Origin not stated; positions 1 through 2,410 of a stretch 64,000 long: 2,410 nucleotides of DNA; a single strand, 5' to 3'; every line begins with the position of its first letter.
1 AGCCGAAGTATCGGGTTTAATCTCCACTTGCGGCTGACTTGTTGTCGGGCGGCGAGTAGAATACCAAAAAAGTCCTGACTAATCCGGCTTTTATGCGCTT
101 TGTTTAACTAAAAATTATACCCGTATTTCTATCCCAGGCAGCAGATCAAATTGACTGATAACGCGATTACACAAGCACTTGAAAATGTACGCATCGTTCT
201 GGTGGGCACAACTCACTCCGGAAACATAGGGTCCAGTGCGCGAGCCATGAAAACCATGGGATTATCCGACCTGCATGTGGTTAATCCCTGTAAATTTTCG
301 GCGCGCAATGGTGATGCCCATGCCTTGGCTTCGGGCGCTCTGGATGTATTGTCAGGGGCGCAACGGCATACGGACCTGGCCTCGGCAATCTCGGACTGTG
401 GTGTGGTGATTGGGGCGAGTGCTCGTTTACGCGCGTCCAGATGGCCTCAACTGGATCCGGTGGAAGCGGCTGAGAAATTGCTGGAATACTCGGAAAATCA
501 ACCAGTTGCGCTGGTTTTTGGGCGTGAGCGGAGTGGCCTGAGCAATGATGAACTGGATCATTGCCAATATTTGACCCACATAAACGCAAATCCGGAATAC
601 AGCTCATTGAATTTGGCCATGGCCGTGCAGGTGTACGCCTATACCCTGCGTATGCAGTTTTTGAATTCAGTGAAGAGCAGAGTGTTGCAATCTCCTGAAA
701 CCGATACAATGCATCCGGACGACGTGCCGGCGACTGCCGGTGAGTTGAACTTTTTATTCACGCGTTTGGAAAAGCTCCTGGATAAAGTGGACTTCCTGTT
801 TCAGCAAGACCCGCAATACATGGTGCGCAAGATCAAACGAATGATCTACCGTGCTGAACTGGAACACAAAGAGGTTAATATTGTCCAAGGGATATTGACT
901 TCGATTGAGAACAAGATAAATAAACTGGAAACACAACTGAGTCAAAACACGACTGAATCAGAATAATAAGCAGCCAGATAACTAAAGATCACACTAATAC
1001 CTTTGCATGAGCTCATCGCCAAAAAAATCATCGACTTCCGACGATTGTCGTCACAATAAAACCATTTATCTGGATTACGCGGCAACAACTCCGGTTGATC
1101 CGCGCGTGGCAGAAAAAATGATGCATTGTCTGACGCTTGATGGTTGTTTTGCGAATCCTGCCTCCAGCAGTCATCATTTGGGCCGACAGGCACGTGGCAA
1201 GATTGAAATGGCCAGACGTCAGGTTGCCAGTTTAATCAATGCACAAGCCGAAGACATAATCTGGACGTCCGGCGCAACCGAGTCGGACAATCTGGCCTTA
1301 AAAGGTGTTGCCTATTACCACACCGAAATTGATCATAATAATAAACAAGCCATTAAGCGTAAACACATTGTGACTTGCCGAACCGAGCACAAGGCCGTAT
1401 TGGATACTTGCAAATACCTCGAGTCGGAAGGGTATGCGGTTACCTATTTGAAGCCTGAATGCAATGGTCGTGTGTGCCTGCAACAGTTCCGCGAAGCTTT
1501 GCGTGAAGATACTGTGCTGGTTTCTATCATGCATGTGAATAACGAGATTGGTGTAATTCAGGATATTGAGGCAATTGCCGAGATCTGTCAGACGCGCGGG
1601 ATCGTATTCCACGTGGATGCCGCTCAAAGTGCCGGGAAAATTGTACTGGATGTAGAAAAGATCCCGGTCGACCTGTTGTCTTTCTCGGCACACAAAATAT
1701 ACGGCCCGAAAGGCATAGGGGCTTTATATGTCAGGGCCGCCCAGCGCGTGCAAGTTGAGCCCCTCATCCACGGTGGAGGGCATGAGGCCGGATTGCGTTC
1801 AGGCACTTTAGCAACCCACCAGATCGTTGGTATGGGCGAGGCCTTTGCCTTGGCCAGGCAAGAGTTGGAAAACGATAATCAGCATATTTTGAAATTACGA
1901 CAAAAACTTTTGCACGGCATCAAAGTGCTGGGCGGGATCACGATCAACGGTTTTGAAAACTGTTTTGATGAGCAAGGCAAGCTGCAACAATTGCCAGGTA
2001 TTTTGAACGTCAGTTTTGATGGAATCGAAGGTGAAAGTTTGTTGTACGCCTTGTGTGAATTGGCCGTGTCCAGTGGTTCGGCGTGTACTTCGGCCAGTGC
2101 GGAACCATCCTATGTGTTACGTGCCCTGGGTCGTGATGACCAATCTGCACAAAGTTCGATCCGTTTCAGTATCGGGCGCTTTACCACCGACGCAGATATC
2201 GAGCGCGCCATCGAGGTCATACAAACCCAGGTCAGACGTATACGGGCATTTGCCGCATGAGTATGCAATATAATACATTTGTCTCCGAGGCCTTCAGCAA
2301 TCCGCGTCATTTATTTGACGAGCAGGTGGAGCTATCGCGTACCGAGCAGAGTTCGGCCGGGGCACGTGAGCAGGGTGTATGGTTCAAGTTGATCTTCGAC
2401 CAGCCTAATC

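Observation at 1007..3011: Stripped-down ISC locus: short IscS, a translationally coupled IscU-like protein with no cysteines, and an A-type carrier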

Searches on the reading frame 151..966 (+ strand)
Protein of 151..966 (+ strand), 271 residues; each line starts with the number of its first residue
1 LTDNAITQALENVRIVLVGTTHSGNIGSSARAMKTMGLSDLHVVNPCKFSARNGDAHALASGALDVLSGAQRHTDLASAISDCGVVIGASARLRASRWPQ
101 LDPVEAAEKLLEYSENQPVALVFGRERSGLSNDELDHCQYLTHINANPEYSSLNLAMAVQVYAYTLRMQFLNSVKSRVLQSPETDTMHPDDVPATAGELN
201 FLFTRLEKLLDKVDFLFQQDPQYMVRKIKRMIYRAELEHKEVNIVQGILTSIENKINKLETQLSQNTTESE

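Call 3: search_protein_families(library=pfam, proteins=[window:151-966:+], max_evalue=1)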
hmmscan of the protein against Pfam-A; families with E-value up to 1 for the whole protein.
window:151-966:+ (271 aa): 2 families
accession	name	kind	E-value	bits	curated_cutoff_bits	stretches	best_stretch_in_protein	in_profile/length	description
PF00588.24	SpoU_methylase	-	2.1e-30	106.1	29.7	1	13-164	2-142/142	SpoU rRNA Methylase family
PF09936.14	Methyltrn_RNA_4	-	0.011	16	22.6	1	98-161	113-175/182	SAM-dependent RNA methyltransferase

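Call 4: search_protein_families(library=ncbifam, proteins=[window:151-966:+], max_evalue=1)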
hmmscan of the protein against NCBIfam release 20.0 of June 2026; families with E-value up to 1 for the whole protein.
window:151-966:+ (271 aa): 10 families
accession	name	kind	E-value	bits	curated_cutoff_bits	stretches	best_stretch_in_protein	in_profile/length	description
NF011694.0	PRK15114.1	equivalog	2.2e-73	246.8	280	1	10-257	2-242/246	tRNA (cytosine(32)/uridine(32)-2'-O)-methyltransferase TrmJ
TIGR00050.1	rRNA_methyl_1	subfamily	3.8e-67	226.6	167.15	1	10-257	2-233/233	TrmJ/YjtD family RNA methyltransferase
NF007752.0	PRK10433.1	equivalog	8.9e-39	133.3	212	1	13-257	3-227/228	tRNA/rRNA methyltransferase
NF041077.1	tRNAmeth_TrmJ_Sulfolob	equivalog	2.4e-18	66.6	350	1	13-170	2-155/229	tRNA (cytidine-2'-O-)-methyltransferase TrmJ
TIGR00186.1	rRNA_methyl_3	equivalog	1.3e-06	28.1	160.15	1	14-166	95-236/240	23S rRNA (guanosine(2251)-2'-O)-methyltransferase RlmB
NF008386.0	PRK11181.1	equivalog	4e-05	23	366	1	10-164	93-236/244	23S rRNA (guanosine(2251)-2'-O)-methyltransferase RlmB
NF000477.1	NshR_TsnR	equivalog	0.023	14.1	425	1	115-161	209-255/266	NshR/TsnR family 23S rRNA methyltransferase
NF004018.0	PRK05480.1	equivalog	0.034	13.6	180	1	196-259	65-125/210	uridine kinase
NF007683.0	PRK10358.1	equivalog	0.079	12.9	282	1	15-167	4-145/157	tRNA (uridine(34)/cytosine(34)/5-carboxymethylaminomethyluridine(34)-2'-O)-methyltransferase TrmL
NF008295.0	PRK11081.1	equivalog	0.083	12.4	227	1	23-167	30-162/230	tRNA (guanosine(18)-2'-O)-methyltransferase TrmH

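Call 84: find_encoding_contigs(protein=window:151-963:+, flank=10000, max_places=3)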
Protein seq(271 aa) (271 aa): 3 contigs read that carry it; 3 places shown.
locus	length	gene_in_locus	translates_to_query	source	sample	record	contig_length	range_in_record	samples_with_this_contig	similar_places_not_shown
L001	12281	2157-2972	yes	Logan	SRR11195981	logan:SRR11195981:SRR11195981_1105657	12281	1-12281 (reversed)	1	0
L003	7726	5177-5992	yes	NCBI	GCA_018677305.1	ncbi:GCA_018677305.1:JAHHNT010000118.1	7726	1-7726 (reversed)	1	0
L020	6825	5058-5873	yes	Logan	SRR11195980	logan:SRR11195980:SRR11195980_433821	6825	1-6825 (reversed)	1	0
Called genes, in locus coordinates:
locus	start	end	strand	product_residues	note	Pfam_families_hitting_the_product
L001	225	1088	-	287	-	PF01557:FAA_hydrolase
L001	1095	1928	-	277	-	PF00459:Inositol_P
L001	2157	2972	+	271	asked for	PF00588:SpoU_methylase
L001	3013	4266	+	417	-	PF00266:Aminotran_5, PF01212:Beta_elim_lyase (faint)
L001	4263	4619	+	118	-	-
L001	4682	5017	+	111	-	PF01521:Fe-S_biosyn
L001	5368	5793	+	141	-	PF00334:NDK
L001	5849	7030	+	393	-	PF21016:RlmN_N, PF04055:Radical_SAM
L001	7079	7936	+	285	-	PF25063:ARM_TT21_C (faint), PF23914:TPR_CcmH_CycH (faint), PF25064:ARM_TT21_5th (faint), PF13432:TPR_16 (weak), PF13414:TPR_11, PF07719:TPR_2 (weak), PF21033:RMD1-3 (weak), PF14559:TPR_19, +6 more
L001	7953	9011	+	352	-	PF12844:HTH_19 (faint), PF13413:HTH_25, PF13464:RodZ_C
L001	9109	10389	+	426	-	PF13393:tRNA-synt_His, PF00587:tRNA-synt_2b, PF03129:HGTP_anticodon (weak)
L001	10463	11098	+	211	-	PF09976:TPR_21, PF07719:TPR_2 (faint), PF13174:TPR_6 (faint), PF13428:TPR_14 (faint), PF07721:TPR_4 (faint), PF00515:TPR_1 (faint), PF13432:TPR_16 (weak), PF14559:TPR_19 (weak), +1 more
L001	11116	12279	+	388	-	?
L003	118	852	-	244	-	PF13443:HTH_26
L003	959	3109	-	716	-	PF00211:Guanylate_cyc, PF23914:TPR_CcmH_CycH (weak), PF13431:TPR_17 (weak), PF13432:TPR_16 (weak), PF14559:TPR_19, PF07719:TPR_2 (weak), PF13181:TPR_8 (weak), PF13424:TPR_12 (weak), +8 more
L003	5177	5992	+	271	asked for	PF00588:SpoU_methylase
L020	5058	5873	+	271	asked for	PF00588:SpoU_methylase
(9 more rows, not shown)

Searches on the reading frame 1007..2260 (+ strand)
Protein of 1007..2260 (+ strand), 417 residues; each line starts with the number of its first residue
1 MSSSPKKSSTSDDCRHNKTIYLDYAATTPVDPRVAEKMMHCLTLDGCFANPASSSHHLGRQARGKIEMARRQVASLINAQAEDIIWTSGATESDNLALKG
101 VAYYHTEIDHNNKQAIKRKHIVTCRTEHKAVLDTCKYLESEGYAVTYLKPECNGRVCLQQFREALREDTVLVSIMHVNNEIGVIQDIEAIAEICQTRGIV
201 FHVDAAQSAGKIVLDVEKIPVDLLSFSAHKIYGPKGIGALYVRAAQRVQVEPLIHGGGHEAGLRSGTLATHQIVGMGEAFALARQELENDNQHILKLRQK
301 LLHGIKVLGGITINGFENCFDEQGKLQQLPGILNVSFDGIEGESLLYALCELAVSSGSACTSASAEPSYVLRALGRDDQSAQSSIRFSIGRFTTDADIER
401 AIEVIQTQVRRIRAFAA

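Call 3: search_protein_families(library=pfam, proteins=[window:1007-2260:+], max_evalue=1)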
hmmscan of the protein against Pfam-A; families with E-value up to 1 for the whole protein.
window:1007-2260:+ (417 aa): 6 families
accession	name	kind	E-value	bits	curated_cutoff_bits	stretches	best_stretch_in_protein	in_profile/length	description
PF00266.25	Aminotran_5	-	4.2e-82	276.5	21.5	1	20-400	1-370/371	Aminotransferase class-V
PF01212.27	Beta_elim_lyase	-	2.2e-05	24.4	27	1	115-208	67-172/288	Beta-eliminating lyase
PF00282.25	Pyridoxal_deC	-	0.0028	16.9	27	1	114-249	140-286/375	Pyridoxal-dependent decarboxylase conserved domain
PF01041.23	DegT_DnrJ_EryC1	-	0.0029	17.3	19.8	1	155-213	99-154/360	DegT/DnrJ/EryC1/StrS aminotransferase family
PF01053.26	Cys_Met_Meta_PP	-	0.019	14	27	1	158-213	127-182/381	Cys/Met metabolism PLP-dependent enzyme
PF25325.1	EF-hand_EFHB_C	-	0.17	12.1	27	1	151-167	55-71/75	EFHB C-terminal EF-hand domain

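Call 4: search_protein_families(library=ncbifam, proteins=[window:1007-2260:+], max_evalue=1)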
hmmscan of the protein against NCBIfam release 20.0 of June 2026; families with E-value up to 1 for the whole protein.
window:1007-2260:+ (417 aa): 37 families (the best 25 are shown)
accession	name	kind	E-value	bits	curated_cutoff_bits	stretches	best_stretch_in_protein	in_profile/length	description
NF010611.0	PRK14012.1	equivalog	4e-170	566.1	548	1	18-415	5-385/406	IscS subfamily cysteine desulfurase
TIGR02006.1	IscS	equivalog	6.5e-165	549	643.2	1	19-415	4-381/402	IscS subfamily cysteine desulfurase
TIGR03235.1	DNA_S_dndA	equivalog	6e-123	410.6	480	1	21-388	1-352/353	cysteine desulfurase DndA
TIGR03402.1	FeS_nifS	equivalog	2.4e-121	405.1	530.75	1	20-415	1-376/379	cysteine desulfurase NifS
TIGR03403.1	nifS_epsilon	equivalog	2.9e-101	339.1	587.7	1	20-416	1-380/382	NifS family cysteine desulfurase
NF002806.0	PRK02948.1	subfamily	7.8e-84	281.8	304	1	20-409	2-372/381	IscS subfamily cysteine desulfurase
TIGR01977.1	am_tr_V_EF2568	hypoth_equivalog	1.5e-49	169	377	1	20-406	1-374/376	cysteine desulfurase family protein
TIGR01979.1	sufS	subfamily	5.9e-48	163.7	475.1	1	14-407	14-397/403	SufS family cysteine desulfurase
NF041166.1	f2_encap_cargo1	exception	1.1e-32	114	800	1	18-259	245-476/623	family 2A encapsulin nanocompartment cargo protein cysteine desulfurase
NF040779.1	Sec_lyase_SclA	exception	8.6e-32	110.5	525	1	20-407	1-375/378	selenocysteine lyase SclA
NF008126.0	PRK10874.1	equivalog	7.9e-29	101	607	1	17-258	18-249/401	cysteine desulfurase CsdA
TIGR01976.1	am_tr_V_VC1184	hypoth_equivalog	5.6e-27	95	352.35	1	18-403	18-399/401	cysteine desulfurase-like protein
TIGR03392.1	FeS_syn_CsdA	equivalog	5.8e-27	94.9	493.6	1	17-258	15-246/398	cysteine desulfurase CsdA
NF006791.0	PRK09295.1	equivalog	2.2e-26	92.9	661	1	18-258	23-253/406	cysteine desulfurase SufS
TIGR04343.1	egtE_PLP_lyase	equivalog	3e-14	52.6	400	1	66-283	56-253/370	ergothioneine biosynthesis PLP-dependent enzyme EgtE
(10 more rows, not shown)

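Call 44: search_solved_structures(query=window:1007-2257:+, max_evalue=1e-50, show_alignments=1)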
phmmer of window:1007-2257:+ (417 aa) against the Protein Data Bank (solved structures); distinct sequences matched with E-value up to 1e-50: 26.
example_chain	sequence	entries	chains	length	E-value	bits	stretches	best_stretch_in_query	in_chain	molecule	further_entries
3lvj_A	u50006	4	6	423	6e-145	486.9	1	19-414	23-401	Cysteine desulfurase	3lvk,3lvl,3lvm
1p3w_B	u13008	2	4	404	6.5e-145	486.8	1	19-414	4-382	Cysteine desulfurase | Cysteine desulfurase IscS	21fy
7mhv_A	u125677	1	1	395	1.5e-134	452.7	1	18-414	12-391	Cysteine desulfurase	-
8tvt_A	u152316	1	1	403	1.6e-113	383.5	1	19-415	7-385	Cysteine desulfurase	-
5usr_A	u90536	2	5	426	1.6e-113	383.4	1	18-415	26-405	Cysteine desulfurase, mitochondrial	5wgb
5wkp_A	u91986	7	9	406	1.6e-113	383.4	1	19-415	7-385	Cysteine desulfurase, mitochondrial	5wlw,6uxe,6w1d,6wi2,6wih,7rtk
8pk8_A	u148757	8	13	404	1.7e-113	383.3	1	19-415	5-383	Cysteine desulfurase | Isoform Mitochondrial of Cysteine desulfurase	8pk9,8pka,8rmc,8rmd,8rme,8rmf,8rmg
6nzu_A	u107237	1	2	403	1.9e-113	383.2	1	19-415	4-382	Cysteine desulfurase, mitochondrial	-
5kz5_1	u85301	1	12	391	1.1e-109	370.9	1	28-415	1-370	Cysteine desulfurase, mitochondrial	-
9wep_A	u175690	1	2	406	1.2e-83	285.1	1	17-409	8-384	cysteine desulfurase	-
9wer_A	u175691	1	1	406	1.1e-82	281.9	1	17-409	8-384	cysteine desulfurase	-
9wew_A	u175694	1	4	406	5.5e-82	279.6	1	17-409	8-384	cysteine desulfurase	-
9wf8_A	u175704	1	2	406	3.8e-81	276.9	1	17-409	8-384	cysteine desulfurase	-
5wt2_A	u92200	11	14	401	4.7e-81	276.6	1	19-414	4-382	Cysteine desulfurase IscS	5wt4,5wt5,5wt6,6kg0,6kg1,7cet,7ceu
9wfb_A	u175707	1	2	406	2.6e-80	274.1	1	17-409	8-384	cysteine desulfurase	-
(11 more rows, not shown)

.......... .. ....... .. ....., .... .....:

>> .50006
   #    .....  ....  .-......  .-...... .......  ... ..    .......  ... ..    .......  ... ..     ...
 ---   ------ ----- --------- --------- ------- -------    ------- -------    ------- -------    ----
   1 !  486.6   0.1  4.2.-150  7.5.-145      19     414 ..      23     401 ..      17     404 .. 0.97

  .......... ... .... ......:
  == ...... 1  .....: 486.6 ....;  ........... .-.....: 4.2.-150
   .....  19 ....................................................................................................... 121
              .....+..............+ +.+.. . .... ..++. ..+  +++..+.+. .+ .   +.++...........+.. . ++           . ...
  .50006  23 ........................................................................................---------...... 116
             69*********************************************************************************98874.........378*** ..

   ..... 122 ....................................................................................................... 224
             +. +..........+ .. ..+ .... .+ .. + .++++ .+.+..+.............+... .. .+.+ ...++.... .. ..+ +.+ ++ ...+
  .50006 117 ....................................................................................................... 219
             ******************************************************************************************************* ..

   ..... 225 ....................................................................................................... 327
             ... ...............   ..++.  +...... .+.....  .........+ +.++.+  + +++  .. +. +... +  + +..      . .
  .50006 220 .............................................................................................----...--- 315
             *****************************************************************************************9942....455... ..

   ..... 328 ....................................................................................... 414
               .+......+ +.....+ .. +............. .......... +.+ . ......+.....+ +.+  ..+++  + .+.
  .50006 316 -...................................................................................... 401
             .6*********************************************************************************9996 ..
